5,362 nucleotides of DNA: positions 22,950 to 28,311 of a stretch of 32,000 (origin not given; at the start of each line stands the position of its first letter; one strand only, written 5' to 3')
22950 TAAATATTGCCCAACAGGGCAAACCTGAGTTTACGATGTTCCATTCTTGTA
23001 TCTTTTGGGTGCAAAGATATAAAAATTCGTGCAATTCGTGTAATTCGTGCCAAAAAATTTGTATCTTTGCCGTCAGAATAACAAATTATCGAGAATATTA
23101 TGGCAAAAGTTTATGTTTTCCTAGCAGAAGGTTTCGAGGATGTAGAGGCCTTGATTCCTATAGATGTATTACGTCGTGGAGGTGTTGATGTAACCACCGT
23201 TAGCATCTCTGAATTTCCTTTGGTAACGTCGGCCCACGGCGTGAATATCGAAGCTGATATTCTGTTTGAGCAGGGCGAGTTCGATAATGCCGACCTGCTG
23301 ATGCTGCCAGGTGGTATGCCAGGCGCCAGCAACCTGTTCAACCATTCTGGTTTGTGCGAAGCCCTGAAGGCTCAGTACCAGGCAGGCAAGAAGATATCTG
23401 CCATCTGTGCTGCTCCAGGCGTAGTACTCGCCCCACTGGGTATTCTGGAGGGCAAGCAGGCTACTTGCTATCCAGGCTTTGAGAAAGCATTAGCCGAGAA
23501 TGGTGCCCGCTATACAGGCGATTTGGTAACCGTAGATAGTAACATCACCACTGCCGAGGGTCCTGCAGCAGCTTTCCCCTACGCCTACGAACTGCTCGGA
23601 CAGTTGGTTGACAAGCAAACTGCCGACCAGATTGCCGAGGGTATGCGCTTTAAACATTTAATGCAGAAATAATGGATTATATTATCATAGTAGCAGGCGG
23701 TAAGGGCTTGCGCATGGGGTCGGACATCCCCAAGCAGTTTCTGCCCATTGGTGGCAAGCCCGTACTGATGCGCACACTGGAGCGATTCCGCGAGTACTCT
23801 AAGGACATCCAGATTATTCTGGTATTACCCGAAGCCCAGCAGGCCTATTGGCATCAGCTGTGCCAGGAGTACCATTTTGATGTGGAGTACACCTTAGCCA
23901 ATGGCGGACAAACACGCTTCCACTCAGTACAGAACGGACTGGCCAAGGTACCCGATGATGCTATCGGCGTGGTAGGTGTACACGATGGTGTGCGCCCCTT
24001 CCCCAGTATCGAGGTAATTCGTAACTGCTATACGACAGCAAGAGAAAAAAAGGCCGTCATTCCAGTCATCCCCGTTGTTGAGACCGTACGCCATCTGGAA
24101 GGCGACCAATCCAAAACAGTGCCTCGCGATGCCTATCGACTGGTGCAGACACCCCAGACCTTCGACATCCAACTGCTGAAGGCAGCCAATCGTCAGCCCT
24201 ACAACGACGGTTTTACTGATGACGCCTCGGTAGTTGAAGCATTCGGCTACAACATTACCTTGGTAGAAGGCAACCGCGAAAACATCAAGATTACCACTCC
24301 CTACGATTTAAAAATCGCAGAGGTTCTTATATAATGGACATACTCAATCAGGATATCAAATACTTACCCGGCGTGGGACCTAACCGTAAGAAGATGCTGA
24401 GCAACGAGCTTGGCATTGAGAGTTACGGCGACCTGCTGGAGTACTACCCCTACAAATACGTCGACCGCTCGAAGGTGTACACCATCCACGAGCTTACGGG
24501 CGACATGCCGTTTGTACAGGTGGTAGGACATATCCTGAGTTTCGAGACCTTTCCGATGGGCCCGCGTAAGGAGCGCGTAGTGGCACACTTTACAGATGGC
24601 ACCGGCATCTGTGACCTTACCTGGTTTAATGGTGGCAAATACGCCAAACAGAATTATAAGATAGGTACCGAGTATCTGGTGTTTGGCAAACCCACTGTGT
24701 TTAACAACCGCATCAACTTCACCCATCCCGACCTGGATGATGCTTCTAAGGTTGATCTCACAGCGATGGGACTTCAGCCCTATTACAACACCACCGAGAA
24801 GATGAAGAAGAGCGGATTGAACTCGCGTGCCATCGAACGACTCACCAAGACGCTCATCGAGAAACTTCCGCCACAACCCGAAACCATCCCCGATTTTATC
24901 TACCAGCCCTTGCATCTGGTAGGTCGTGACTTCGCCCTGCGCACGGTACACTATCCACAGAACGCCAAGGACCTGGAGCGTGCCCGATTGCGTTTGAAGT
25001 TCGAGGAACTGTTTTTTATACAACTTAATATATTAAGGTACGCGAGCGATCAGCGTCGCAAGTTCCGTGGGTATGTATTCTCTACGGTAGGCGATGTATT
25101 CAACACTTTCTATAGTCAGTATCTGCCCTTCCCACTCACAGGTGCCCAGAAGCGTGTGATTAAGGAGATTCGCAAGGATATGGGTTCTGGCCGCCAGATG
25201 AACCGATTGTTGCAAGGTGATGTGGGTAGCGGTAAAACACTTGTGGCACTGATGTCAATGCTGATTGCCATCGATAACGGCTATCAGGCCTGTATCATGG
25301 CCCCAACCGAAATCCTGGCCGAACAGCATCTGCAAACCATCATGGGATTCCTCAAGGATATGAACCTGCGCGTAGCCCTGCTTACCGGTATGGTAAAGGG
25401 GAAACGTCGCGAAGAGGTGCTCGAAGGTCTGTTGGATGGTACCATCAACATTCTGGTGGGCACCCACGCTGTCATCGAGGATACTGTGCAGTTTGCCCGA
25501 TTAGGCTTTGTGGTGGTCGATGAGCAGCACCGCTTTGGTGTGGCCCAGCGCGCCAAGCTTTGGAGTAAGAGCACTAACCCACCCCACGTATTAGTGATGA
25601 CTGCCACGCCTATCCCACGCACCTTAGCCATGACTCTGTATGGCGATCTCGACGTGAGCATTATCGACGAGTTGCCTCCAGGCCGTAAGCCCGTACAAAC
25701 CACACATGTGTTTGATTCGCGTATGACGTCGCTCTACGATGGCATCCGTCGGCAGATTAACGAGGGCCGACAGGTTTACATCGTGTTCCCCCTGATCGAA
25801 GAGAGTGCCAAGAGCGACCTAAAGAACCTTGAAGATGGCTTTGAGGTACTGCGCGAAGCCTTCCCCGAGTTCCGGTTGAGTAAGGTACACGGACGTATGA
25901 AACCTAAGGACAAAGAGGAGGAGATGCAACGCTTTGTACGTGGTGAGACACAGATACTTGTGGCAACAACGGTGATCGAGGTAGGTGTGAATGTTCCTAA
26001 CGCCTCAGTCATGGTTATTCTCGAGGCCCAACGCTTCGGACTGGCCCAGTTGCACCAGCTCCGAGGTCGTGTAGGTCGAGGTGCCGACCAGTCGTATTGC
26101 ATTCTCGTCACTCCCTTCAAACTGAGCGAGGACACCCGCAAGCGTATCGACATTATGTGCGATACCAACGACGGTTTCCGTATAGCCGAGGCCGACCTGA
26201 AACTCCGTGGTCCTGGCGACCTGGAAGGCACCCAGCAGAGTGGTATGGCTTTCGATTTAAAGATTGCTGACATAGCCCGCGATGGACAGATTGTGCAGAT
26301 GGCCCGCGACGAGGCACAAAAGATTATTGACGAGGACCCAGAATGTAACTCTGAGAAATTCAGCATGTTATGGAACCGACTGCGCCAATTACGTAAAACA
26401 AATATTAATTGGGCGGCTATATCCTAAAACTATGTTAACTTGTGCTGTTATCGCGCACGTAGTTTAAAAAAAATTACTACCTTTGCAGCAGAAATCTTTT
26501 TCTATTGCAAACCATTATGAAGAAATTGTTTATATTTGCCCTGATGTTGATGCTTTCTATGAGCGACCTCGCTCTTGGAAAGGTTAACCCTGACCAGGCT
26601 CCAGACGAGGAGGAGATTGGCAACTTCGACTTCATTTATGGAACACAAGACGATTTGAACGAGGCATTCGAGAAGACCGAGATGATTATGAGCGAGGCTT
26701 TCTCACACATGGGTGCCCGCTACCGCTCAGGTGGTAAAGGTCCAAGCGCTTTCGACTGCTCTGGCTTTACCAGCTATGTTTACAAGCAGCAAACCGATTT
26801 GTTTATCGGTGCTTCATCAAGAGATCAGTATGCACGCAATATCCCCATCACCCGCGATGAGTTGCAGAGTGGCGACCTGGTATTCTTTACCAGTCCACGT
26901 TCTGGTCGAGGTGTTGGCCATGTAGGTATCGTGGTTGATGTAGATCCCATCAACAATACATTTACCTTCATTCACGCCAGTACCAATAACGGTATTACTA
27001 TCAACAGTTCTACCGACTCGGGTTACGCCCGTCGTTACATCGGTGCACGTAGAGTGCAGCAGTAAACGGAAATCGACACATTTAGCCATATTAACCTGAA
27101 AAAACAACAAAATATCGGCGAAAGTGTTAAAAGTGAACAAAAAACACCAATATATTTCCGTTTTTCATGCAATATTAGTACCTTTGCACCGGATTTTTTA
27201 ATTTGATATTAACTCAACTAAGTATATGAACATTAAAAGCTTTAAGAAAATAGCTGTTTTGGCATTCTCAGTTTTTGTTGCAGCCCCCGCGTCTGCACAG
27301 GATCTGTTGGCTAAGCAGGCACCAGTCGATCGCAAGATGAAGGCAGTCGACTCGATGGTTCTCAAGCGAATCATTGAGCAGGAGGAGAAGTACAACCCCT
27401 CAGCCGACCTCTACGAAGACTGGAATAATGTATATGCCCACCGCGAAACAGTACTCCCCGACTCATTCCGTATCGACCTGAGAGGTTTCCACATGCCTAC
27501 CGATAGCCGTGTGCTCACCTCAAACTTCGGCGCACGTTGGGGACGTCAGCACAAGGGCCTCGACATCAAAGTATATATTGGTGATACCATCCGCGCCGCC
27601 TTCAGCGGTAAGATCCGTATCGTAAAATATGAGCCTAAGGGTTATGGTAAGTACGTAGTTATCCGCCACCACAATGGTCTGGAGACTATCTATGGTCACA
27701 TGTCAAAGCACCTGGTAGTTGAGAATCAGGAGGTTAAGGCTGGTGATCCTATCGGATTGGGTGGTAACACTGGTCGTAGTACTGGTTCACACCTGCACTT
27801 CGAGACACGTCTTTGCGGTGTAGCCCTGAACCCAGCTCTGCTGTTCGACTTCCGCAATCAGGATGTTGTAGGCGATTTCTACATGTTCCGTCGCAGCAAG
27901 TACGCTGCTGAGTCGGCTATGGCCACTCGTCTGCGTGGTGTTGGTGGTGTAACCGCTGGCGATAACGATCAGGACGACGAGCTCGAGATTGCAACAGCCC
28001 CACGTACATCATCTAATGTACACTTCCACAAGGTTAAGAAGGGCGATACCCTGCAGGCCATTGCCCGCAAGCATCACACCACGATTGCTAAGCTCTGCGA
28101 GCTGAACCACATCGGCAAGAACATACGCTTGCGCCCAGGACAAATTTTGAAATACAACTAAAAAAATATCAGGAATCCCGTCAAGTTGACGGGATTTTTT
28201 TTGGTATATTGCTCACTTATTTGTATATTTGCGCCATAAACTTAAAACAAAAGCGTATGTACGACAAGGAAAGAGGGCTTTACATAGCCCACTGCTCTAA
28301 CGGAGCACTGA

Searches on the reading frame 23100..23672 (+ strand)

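Call 7: search_protein_families(library=pfam, proteins=[window:23100-23672:+], max_evalue=0.01)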
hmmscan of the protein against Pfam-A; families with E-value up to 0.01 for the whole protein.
window:23100-23672:+ (190 aa): 2 families
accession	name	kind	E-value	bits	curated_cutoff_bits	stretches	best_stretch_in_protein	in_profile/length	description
PF01965.30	DJ-1_PfpI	-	4e-41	141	26.6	1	2-166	1-163/165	DJ-1/PfpI family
PF07685.20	GATase_3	-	0.0022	18.1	27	1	57-104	33-83/196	CobB/CobQ-like glutamine amidotransferase domain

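Call 8: search_protein_families(library=phrogs, proteins=[window:23100-23672:+], max_evalue=0.001)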
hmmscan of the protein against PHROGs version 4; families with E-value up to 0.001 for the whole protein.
window:23100-23672:+ (190 aa): 2 families
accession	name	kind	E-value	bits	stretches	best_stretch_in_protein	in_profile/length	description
phrog_18258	-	unknown function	4.6e-32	112.2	1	2-184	2-181/228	-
phrog_5908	-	unknown function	1.8e-17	64.8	1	4-169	6-188/189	-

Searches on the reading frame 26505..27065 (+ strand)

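Call 12: search_protein_families(library=pfam, proteins=[window:26505-27065:+], max_evalue=0.001)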
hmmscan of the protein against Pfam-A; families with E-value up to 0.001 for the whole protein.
window:26505-27065:+ (186 aa): 2 families
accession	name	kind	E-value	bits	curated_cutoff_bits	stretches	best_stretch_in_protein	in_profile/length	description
PF00877.26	NLPC_P60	-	1.5e-22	80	23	1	70-183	1-105/105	NlpC/P60 family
PF05257.22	CHAP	-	1.2e-05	26.2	26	1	84-157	10-79/81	CHAP domain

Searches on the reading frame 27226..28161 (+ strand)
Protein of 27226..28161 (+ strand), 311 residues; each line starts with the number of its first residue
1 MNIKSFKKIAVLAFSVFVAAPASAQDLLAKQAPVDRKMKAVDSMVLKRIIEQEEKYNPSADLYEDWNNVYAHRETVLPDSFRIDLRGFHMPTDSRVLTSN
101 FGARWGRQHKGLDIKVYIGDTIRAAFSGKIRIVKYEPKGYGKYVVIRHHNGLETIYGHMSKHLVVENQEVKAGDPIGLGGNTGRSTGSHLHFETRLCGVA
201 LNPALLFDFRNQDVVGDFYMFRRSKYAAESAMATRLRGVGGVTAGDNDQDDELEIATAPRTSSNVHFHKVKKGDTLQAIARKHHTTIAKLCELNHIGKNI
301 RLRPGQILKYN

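Call 12: search_protein_families(library=pfam, proteins=[window:27226-28161:+], max_evalue=0.001)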
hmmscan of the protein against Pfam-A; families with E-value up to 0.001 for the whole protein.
window:27226-28161:+ (311 aa): 2 families
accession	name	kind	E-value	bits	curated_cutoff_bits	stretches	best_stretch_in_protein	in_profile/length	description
PF01551.29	Peptidase_M23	-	1.5e-29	102.4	28.7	1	108-203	2-96/96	Peptidase family M23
PF01476.26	LysM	-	5.8e-13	49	20.9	1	268-309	1-41/43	LysM domain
